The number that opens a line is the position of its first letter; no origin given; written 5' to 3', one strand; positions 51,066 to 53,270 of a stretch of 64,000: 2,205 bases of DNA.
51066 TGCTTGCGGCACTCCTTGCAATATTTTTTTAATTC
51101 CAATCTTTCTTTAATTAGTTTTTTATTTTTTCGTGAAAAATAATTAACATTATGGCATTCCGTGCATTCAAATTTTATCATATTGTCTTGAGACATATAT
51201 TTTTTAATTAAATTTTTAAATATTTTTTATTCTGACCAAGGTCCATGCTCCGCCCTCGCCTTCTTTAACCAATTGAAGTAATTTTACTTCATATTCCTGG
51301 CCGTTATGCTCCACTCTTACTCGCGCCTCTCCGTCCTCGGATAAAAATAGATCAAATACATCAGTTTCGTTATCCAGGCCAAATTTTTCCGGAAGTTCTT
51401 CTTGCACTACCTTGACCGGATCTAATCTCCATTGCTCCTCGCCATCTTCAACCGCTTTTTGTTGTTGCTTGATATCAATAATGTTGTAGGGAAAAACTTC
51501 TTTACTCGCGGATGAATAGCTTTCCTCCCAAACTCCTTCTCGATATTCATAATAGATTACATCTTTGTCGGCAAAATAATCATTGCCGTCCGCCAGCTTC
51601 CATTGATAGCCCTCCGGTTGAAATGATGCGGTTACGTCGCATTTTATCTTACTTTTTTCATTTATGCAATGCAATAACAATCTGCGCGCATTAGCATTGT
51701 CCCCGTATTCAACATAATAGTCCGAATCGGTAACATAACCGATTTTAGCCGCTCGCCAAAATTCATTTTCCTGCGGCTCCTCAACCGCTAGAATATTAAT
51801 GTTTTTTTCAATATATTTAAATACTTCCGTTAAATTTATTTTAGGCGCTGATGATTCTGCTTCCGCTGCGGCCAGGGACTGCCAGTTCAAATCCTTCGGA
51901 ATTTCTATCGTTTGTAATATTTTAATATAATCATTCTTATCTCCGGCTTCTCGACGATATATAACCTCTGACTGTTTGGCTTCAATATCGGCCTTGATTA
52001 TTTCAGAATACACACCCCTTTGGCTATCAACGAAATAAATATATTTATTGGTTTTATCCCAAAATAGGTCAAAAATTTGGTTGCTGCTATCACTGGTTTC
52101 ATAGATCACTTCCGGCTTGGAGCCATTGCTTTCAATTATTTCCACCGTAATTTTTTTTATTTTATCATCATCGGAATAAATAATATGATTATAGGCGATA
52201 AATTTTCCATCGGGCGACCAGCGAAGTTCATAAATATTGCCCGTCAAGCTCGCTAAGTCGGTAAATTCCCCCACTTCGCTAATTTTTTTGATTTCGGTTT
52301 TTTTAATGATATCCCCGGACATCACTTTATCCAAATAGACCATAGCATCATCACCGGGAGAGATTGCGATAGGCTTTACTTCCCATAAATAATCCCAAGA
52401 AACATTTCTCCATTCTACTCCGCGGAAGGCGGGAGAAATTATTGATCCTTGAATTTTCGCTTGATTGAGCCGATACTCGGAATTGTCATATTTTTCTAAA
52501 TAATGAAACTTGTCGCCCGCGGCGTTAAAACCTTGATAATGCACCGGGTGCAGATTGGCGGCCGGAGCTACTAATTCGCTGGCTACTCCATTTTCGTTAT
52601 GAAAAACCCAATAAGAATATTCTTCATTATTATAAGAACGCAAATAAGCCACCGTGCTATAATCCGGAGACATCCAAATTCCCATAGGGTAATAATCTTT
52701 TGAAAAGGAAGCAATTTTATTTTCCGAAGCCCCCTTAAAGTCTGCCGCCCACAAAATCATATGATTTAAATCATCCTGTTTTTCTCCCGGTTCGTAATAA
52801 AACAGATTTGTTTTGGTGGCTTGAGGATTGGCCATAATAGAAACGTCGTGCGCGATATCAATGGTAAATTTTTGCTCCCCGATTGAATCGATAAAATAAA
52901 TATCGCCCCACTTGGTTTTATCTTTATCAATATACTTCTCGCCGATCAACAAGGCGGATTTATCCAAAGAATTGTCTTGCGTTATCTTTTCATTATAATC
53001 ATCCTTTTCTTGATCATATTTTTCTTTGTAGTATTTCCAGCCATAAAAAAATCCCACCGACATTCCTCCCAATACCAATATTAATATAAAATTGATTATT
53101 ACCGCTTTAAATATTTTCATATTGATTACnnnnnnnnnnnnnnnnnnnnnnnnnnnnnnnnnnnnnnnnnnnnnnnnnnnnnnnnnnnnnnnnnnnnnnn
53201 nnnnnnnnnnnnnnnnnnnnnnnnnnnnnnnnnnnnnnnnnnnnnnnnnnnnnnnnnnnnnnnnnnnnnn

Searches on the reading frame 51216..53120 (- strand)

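Call 54: search_protein_families(library=pfam, proteins=[window:51216-53120:-], max_evalue=0.1)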
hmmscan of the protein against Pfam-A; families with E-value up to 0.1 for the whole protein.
window:51216-53120:- (634 aa): 4 families
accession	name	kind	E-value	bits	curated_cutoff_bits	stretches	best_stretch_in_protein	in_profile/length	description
PF23775.1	Beta-prop_RIG_2nd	-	4.8e-05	23.3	80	1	275-381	19-113/278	RIG second beta-propeller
PF07676.18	PD40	-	0.0026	18.1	20.9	1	293-310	8-25/38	WD40-like Beta Propeller Repeat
PF25174.1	Beta-prop_THOC3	-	0.016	14.7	305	1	290-369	85-152/272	THOC3 beta-propeller domain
PF08207.18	EFP_N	-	0.052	14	23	0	603-634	11-42/58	Elongation factor P (EF-P) KOW-like domain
